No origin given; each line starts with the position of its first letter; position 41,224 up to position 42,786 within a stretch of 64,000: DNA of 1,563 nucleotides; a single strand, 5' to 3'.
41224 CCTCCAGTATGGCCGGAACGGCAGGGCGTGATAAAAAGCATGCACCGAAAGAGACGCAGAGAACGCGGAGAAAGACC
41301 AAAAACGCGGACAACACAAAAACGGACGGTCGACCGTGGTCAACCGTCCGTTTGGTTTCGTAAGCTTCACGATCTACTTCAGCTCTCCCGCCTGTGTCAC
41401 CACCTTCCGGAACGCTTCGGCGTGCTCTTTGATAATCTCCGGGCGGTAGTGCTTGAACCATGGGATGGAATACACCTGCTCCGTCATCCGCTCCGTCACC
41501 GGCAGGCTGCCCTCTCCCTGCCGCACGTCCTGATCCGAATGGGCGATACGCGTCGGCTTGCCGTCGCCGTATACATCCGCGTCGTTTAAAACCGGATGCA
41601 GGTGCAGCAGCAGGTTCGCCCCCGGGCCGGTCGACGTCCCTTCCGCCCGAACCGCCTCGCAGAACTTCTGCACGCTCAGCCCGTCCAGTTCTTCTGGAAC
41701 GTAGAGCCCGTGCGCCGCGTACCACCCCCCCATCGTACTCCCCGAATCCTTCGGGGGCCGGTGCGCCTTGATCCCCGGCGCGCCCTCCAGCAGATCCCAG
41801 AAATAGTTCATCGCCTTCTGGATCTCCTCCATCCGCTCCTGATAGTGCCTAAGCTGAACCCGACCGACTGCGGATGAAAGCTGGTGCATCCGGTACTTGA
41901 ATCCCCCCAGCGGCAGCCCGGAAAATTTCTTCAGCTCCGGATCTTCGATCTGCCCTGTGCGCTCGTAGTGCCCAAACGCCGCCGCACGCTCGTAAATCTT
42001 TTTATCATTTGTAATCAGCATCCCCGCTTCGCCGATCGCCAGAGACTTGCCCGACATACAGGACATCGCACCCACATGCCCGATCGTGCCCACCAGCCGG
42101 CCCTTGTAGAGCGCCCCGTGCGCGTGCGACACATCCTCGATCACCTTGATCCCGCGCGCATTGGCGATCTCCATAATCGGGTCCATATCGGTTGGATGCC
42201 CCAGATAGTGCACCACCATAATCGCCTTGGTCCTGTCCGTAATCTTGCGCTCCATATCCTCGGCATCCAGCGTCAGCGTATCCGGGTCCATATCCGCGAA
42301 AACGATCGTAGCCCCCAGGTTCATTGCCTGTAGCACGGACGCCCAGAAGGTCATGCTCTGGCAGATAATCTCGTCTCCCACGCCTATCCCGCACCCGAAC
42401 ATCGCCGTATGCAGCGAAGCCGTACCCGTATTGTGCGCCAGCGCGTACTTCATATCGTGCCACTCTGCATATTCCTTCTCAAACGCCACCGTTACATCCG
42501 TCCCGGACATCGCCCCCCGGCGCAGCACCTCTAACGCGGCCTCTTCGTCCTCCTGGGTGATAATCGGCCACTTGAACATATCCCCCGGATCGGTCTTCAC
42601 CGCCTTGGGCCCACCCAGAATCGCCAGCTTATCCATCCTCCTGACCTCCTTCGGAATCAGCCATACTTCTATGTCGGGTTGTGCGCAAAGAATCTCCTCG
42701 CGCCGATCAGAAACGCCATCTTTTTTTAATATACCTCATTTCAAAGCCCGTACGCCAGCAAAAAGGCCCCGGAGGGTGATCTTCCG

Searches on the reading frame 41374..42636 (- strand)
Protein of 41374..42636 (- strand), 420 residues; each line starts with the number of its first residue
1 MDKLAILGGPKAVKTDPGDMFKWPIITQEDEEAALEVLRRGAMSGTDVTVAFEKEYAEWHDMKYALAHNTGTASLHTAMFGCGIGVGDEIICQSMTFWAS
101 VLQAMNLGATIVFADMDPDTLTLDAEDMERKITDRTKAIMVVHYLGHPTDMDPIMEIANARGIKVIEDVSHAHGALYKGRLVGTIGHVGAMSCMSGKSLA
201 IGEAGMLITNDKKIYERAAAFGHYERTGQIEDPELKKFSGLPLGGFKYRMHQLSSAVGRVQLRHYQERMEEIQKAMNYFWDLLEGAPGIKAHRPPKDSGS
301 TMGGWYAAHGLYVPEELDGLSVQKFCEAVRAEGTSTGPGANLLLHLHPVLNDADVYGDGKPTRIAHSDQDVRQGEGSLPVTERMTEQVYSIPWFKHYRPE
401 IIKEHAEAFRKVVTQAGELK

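Call 3: search_protein_families(library=pfam, proteins=[window:41374-42636:-], max_evalue=0.001)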
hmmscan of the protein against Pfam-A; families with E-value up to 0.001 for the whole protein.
window:41374-42636:- (420 aa): 3 families
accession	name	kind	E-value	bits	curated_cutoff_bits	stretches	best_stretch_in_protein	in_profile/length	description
PF01041.23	DegT_DnrJ_EryC1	-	2.2e-75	254.6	19.8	1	25-387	2-350/360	DegT/DnrJ/EryC1/StrS aminotransferase family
PF01053.26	Cys_Met_Meta_PP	-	5.1e-05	22.4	27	1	46-221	51-225/381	Cys/Met metabolism PLP-dependent enzyme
PF00266.25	Aminotran_5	-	7.9e-05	22.2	21.5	1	71-172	70-179/371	Aminotransferase class-V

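Call 5: search_protein_families(library=ncbifam, proteins=[window:41374-42636:-], max_evalue=0.00001)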
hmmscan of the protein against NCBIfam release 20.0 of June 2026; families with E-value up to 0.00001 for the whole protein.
window:41374-42636:- (420 aa): 7 families
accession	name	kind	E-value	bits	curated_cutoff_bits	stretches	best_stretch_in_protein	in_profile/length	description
TIGR03588.1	PseC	equivalog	4.8e-51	173.9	423.5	1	25-291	8-284/380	UDP-4-amino-4,6-dideoxy-N-acetyl-beta-L-altrosamine transaminase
NF008658.2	PRK11658.1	equivalog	1.6e-47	162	631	1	21-413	7-377/379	UDP-4-amino-4-deoxy-L-arabinose aminotransferase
TIGR04181.1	NHT_00031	hypoth_equivalog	1.1e-45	156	420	1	22-338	4-324/359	LegC family aminotransferase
NF008687.0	PRK11706.1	equivalog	2.6e-45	154.8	375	1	21-280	4-264/375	dTDP-4-amino-4,6-dideoxygalactose transaminase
TIGR02379.1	ECA_wecE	subfamily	4.3e-38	131.1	434.85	1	21-221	4-206/376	dTDP-4-amino-4,6-dideoxy-D-glucose transaminase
TIGR04427.1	PLP_DesI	equivalog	2.7e-34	118.9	650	1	44-335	49-325/390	dTDP-4-dehydro-6-deoxyglucose aminotransferase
NF011936.0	PRK15407.1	equivalog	4.7e-31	107.9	423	1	43-225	61-251/440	lipopolysaccharide biosynthesis protein RfbH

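Call 7: search_solved_structures(query=window:41374-42636:-, max_evalue=1e-10)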
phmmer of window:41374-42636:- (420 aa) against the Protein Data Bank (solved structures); distinct sequences matched with E-value up to 1e-10: 55.
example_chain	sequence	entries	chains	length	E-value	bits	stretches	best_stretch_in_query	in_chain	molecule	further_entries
7l7x_AAA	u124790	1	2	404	1e-47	166.4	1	22-265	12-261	DegT/DnrJ/EryC1/StrS aminotransferase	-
8gyh_B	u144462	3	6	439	3.6e-47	164.6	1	1-412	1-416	DegT/DnrJ/EryC1/StrS family aminotransferase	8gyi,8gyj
7b0d_A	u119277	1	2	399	6.6e-46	160.5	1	25-285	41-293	Glutamine--scyllo-inositol transaminase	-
3bn1_A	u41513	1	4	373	7.4e-46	160.3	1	48-280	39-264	Perosamine synthetase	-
3dr7_A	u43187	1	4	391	8.4e-46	160.1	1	48-280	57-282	Putative perosamine synthetase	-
3dr4_A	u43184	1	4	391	5.4e-45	157.4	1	48-280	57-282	Putative perosamine synthetase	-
7b0m_AAA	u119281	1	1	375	2e-43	152.3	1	50-279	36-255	Sugar aminotransferase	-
2c7t_A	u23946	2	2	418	1.3e-41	146.3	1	49-332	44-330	GLUTAMINE-2-DEOXY-SCYLLO-INOSOSE AMINOTRANSFERASE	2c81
5w71_A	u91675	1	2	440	1.4e-41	146.2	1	49-332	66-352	L-glutamine:2-deoxy-scyllo-inosose aminotransferase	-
3frk_A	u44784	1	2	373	1.3e-38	136.5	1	44-275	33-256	QdtB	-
5k8b_A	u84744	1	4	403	8.2e-38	133.8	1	56-303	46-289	8-amino-3,8-dideoxy-alpha-D-manno-octulosonate transaminase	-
2oga_A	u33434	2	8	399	5.4e-37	131.1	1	31-290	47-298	Transaminase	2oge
8sng_A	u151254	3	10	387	8.4e-36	127.2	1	29-336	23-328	UDP-4-amino-4-deoxy-L-arabinose--oxoglutarate aminotransferase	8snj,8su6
1b9i_A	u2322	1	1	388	1.8e-34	122.8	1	22-271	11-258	PROTEIN (3-AMINO-5-HYDROXYBENZOIC ACID SYNTHASE)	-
1b9h_A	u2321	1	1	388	1.8e-34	122.8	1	22-271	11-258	PROTEIN (3-AMINO-5-HYDROXYBENZOIC ACID SYNTHASE)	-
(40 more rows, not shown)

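Call 23: find_homologous_proteins(query=window:41374-42636:-, max_evalue=1e-40)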
Query window:41374-42636:- (420 aa): 5159 proteins with E <= 1e-40 among 8000 candidates; the best 120 are listed.
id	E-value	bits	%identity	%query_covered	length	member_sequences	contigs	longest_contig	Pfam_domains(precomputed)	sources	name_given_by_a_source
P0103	2.5e-286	967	100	100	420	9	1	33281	PF01041.24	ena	-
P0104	4.5e-248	841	85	100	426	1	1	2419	PF00266.26,PF01053.27,PF01041.24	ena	-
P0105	1.2e-246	837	85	100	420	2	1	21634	PF01041.24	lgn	-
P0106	4.3e-246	835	85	100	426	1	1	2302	PF00266.26,PF01053.27,PF01041.24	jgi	jgi:dTDP-4-amino-4,6-dideoxygalactose transaminase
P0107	5.2e-246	835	84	100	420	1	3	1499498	PF01041.24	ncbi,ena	-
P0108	2.2e-245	832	85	100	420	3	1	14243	PF01041.24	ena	-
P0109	3.3e-245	832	85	100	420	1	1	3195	PF01041.24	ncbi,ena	-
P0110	2.9e-244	829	84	100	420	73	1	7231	PF01041.24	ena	-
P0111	9.0e-244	827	84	100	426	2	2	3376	PF00266.26,PF01053.27,PF01041.24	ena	-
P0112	3.1e-243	825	83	100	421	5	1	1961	PF01041.24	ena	-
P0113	5.7e-239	811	83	100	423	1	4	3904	PF01041.24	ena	-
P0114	1.5e-238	810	82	100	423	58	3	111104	PF00266.26,PF01041.24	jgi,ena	jgi:dTDP-4-amino-4,6-dideoxygalactose transaminase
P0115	2.1e-238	809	82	100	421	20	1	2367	PF01041.24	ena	-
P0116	4.8e-233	792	79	100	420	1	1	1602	PF00155.28,PF01041.24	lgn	-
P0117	6.9e-233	791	80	100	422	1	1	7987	PF01041.24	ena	-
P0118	7.3e-233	791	80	100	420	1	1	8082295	PF01041.24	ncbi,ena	-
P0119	1.9e-232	790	80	100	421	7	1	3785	PF00266.26,PF01041.24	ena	-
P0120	9.2e-232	788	79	100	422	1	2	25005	PF01041.24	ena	-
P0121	4.1e-230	782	79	100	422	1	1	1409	PF00155.28,PF01041.24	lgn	-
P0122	5.7e-230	782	79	100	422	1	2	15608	PF00266.26,PF01053.27,PF01041.24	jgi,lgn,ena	-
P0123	6.0e-230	782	79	100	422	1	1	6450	PF00155.28,PF01041.24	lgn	-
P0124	9.0e-230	781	79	100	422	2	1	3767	PF01041.24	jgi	-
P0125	2.0e-229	780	78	100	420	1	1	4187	PF01041.24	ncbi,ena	-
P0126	2.8e-229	779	79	100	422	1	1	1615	PF00155.28,PF01041.24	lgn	-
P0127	2.2e-228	776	78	100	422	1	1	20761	PF01041.24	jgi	-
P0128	3.9e-226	769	77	99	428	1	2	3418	PF01041.24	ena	-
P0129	4.9e-225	765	78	100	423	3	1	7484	PF00266.26,PF01053.27,PF01041.24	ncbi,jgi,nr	ncbi:MAG: DegT/DnrJ/EryC1/StrS family aminotransferase [Candidatus Latescibacteria bacterium]|jgi:dT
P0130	6.4e-225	765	78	100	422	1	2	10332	PF01041.24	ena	-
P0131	1.2e-224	764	78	100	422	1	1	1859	PF01041.24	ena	-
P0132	8.3e-224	761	77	100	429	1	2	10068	PF01041.24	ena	-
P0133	1.2e-223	761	77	100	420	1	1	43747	PF00155.28,PF01041.24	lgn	-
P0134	1.4e-223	761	78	100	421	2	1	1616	PF00155.28,PF00266.26,PF01041.24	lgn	-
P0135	1.9e-222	757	76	100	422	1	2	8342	PF01041.24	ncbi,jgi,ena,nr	ncbi:MAG: DegT/DnrJ/EryC1/StrS family aminotransferase [bacterium]|jgi:perosamine synthetase|nr:DegT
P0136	2.6e-221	753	80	95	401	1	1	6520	PF01041.24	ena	-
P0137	3.5e-221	753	76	100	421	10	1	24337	PF01041.24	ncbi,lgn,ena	-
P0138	5.2e-221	752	76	100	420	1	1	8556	PF00266.26,PF01041.24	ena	-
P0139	1.6e-220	751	76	100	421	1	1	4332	PF01041.24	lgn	-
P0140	8.5e-220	748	76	100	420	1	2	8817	PF00266.26,PF01041.24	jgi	-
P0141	1.1e-219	748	76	100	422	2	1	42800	PF00155.28,PF00266.26,PF01041.24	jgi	-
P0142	1.1e-219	748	76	100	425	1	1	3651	PF01041.24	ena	-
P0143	2.1e-219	747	76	100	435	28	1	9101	PF01041.24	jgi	-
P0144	5.2e-219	746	76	100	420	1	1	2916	PF01053.27,PF01041.24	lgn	-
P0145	5.5e-219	745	75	100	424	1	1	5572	PF01041.24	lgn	-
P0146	1.3e-218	744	76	100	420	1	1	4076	PF01041.24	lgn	-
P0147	1.9e-218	744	75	100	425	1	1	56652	PF00155.28,PF00266.26,PF01053.27,PF01041.24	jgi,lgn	jgi:dTDP-4-amino-4,6-dideoxygalactose transaminase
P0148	2.9e-218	743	75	100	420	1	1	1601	PF01053.27,PF01041.24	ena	-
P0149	3.9e-218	743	76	100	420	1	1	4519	PF01041.24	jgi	jgi:dTDP-4-amino-4,6-dideoxygalactose transaminase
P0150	4.9e-218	742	75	100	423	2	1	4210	PF01041.24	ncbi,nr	ncbi:MAG: DegT/DnrJ/EryC1/StrS family aminotransferase [bacterium]|nr:DegT/DnrJ/EryC1/StrS family am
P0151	8.8e-218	742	76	100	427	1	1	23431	PF01041.24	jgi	-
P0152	2.0e-217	740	76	100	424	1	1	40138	PF01041.24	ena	-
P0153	2.7e-217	740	75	99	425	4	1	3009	PF01041.24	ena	-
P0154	4.2e-217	739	76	100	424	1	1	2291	PF01041.24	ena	-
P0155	5.7e-217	739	75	100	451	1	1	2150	PF01041.24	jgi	-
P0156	8.1e-217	738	74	100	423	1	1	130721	PF00155.28,PF01041.24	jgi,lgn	jgi:dTDP-4-amino-4,6-dideoxygalactose transaminase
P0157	1.3e-216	738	75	100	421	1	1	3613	PF01041.24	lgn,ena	-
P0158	3.6e-216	736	77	95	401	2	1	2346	PF01041.24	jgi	jgi:dTDP-4-amino-4,6-dideoxygalactose transaminase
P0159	5.9e-216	736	75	100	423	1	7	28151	PF01041.24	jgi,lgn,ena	-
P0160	6.5e-216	735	75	100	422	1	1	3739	PF01041.24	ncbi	-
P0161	6.6e-216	735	83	90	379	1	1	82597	PF01041.24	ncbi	-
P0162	8.7e-216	735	74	98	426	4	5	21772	PF00155.28,PF01041.24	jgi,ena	jgi:dTDP-4-amino-4,6-dideoxygalactose transaminase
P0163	1.0e-215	735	74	100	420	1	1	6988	PF01053.27,PF01041.24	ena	-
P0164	1.1e-215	735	74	99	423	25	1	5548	PF00155.28,PF01041.24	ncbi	-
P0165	1.1e-215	735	74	100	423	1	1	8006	PF01041.24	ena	-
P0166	1.5e-215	734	75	100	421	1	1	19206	PF01041.24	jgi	jgi:dTDP-4-amino-4,6-dideoxygalactose transaminase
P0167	2.5e-215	733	75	100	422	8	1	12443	PF01041.24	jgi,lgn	-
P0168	3.8e-215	733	74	99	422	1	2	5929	PF00266.26,PF01053.27,PF01041.24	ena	-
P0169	5.3e-215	732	74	100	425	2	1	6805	PF00155.28,PF01053.27,PF01041.24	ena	-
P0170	1.1e-214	731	74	99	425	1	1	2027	PF00155.28,PF01053.27,PF01041.24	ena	-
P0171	1.3e-214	731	74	100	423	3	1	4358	PF01041.24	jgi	jgi:perosamine synthetase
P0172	1.3e-214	731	74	99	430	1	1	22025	PF01041.24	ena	-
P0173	1.4e-214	731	74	100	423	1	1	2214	PF01041.24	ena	-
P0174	2.3e-214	730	74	100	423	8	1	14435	PF01041.24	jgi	-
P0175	3.2e-214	730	75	100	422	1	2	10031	PF00155.28,PF01041.24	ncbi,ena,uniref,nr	ncbi:MAG: hypothetical protein A3F84_26280 [Candidatus Handelsmanbacteria bacterium RIFCSPLOWO2_12_F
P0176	4.6e-214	729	75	99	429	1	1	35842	PF00266.26,PF01041.24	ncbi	ncbi:MAG: DegT/DnrJ/EryC1/StrS family aminotransferase [Candidatus Latescibacterota bacterium]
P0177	1.2e-213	728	75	98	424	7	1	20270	PF01041.24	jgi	jgi:dTDP-4-amino-4,6-dideoxygalactose transaminase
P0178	2.2e-213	727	74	100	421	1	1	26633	PF00266.26,PF01041.24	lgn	-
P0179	2.4e-213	727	75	100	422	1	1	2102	PF00155.28,PF01041.24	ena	-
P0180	2.5e-213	727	74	100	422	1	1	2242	PF00266.26,PF01041.24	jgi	jgi:dTDP-4-amino-4,6-dideoxygalactose transaminase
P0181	4.1e-213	726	74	100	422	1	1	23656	PF00155.28,PF01053.27,PF01041.24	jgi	-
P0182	9.2e-213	725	74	100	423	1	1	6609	PF01041.24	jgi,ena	-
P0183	9.9e-213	725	73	99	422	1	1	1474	PF00266.26,PF01053.27,PF01041.24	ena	-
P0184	1.4e-212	724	73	100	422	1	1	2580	PF00266.26,PF01041.24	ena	-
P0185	1.6e-212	724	73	99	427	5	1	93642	PF00155.28,PF01053.27,PF01041.24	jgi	-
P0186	2.4e-212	724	74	99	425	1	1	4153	PF01041.24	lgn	-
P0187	3.5e-212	723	73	100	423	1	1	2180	PF01041.24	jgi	-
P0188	4.2e-212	723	73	100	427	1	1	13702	PF01041.24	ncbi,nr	ncbi:MAG: DegT/DnrJ/EryC1/StrS family aminotransferase [Chloroflexota bacterium]|nr:DegT/DnrJ/EryC1/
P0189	4.6e-212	723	73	100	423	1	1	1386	PF01041.24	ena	-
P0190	5.1e-212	723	73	100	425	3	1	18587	PF01041.24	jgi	jgi:dTDP-4-amino-4,6-dideoxygalactose transaminase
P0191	1.1e-211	722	71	100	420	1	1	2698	PF01041.24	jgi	jgi:perosamine synthetase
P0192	1.1e-211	721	73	100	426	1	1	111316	PF01041.24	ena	-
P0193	1.1e-211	721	73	99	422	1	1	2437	PF01041.24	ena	-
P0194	1.2e-211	721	73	99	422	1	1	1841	PF00266.26,PF01053.27,PF01041.24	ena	-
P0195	1.6e-211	721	73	100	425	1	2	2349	PF01041.24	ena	-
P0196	2.2e-211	720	74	100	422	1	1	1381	PF00155.28,PF01041.24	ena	-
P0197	2.8e-211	720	73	99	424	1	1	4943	PF00266.26,PF01053.27,PF01041.24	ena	-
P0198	3.3e-211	720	73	100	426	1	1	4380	PF01041.24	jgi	-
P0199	4.4e-211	719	73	100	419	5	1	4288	PF00155.28,PF00266.26,PF01053.27,PF01041.24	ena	-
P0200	5.9e-211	719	73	99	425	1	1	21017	PF00155.28,PF01053.27,PF01041.24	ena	-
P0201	6.2e-211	719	73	100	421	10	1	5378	PF00155.28,PF01212.28,PF01041.24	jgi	-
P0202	6.2e-211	719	73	100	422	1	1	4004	PF01041.24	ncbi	-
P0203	7.6e-211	719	73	99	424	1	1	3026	PF00266.26,PF01053.27,PF01041.24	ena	-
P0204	9.1e-211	718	73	100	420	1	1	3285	PF00266.26,PF01041.24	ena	-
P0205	1.1e-210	718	72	99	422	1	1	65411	PF00155.28,PF01041.24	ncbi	-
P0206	2.0e-210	717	74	99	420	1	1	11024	PF01041.24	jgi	jgi:dTDP-4-amino-4,6-dideoxygalactose transaminase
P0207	2.1e-210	717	73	99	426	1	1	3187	PF01041.24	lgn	-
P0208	2.1e-210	717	73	100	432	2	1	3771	PF01041.24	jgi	-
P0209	2.9e-210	717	72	99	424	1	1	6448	PF01041.24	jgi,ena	-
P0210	6.6e-210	716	71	99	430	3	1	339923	PF01041.24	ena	-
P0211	9.6e-210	715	73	99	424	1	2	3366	PF00266.26,PF01053.27,PF01041.24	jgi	jgi:dTDP-4-amino-4,6-dideoxygalactose transaminase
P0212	9.7e-210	715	72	100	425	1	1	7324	PF00155.28,PF01053.27,PF01041.24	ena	-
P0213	2.2e-209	714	72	99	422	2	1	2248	PF00266.26,PF01053.27,PF01041.24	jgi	jgi:dTDP-4-amino-4,6-dideoxygalactose transaminase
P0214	2.4e-209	714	73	99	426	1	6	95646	PF01041.24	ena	-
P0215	4.8e-209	713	73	100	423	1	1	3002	PF01041.24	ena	-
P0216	5.8e-209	712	73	99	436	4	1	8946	PF01053.27,PF01041.24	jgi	-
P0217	6.4e-209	712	72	100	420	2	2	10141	PF01053.27,PF01041.24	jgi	-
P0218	7.6e-209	712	73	100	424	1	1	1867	PF01041.24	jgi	-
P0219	8.3e-209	712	71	100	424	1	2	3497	PF01041.24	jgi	jgi:perosamine synthetase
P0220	9.6e-209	712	72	99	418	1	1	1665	PF01041.24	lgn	-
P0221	1.3e-208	711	73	100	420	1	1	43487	PF00155.28,PF01041.24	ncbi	ncbi:MAG: DegT/DnrJ/EryC1/StrS family aminotransferase [Candidatus Latescibacterota bacterium]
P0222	2.1e-208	711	73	100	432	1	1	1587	PF01041.24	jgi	jgi:perosamine synthetase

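Call 24: find_encoding_contigs(protein=P0118, flank=8000, max_places=1)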
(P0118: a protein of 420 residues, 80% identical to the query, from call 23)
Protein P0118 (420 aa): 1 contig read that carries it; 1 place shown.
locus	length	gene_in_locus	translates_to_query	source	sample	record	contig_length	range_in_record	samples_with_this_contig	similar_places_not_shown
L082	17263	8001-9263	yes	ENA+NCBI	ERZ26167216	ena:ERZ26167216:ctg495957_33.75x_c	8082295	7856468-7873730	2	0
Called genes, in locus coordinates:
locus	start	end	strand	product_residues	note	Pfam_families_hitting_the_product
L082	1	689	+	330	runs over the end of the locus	PF01451:LMWPc, PF01261:AP_endonuc_2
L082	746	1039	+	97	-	PF13565:HTH_32 (faint), PF13384:HTH_23, PF13518:HTH_28 (faint), PF13551:HTH_29 (weak)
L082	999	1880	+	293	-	PF13358:DDE_3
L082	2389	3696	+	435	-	PF04734:Ceramidase_alk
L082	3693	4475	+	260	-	PF03372:Exo_endo_phos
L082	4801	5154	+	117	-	-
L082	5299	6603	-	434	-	PF05977:MFS_3, PF07690:MFS_1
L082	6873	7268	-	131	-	-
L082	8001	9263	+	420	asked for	PF01041:DegT_DnrJ_EryC1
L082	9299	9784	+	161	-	PF12903:DUF3830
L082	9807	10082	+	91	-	PF18993:Rv0078B (weak)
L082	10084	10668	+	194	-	-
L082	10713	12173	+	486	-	PF00884:Sulfatase, PF01663:Phosphodiest (faint), PF16347:SGSH_C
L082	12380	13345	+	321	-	PF00348:polyprenyl_synt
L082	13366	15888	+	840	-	PF21760:SecD_1st, PF22599:SecDF_P1_head, PF00873:ACR_tran (weak), PF02355:SecD_SecF_C, PF03176:MMPL (weak), PF07549:Sec_GG (weak), PF02355:SecD_SecF_C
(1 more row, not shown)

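Call 25: find_encoding_contigs(protein=P0107, flank=8000, max_places=1)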
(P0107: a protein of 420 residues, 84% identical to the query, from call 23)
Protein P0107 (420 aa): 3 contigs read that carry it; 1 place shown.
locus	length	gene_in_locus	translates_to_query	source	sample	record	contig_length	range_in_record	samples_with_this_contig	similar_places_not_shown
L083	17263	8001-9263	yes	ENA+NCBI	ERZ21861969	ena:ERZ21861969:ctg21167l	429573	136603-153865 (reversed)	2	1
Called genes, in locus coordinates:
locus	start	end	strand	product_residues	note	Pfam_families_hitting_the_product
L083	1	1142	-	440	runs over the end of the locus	PF13365:Trypsin_2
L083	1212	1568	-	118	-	PF01127:Sdh_cyt (weak), PF02313:Fumarate_red_D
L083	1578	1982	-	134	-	PF02300:Fumarate_red_C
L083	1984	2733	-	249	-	PF13085:Fer2_3, PF13187:Fer4_9 (faint), PF13183:Fer4_8, PF13237:Fer4_10, PF12838:Fer4_7, PF13534:Fer4_17 (weak)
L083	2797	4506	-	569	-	PF00890:FAD_binding_2, PF03486:HI0933_like (faint), PF02910:Succ_DH_flav_C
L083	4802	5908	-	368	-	PF01168:Ala_racemase_N, PF14031:D-ser_dehydrat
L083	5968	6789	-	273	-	PF01522:Polysacc_deac_1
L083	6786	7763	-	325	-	PF01073:3Beta_HSD, PF01370:Epimerase, PF04321:RmlD_sub_bind (weak), PF05368:NmrA, PF13460:NAD_binding_10, PF16363:GDP_Man_Dehyd, PF07993:NAD_binding_4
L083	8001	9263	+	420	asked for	PF01041:DegT_DnrJ_EryC1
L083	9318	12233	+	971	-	PF00675:Peptidase_M16, PF05193:Peptidase_M16_C, PF00675:Peptidase_M16 (weak), PF05193:Peptidase_M16_C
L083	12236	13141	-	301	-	-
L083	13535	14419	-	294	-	PF05721:PhyH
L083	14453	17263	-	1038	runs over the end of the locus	PF00873:ACR_tran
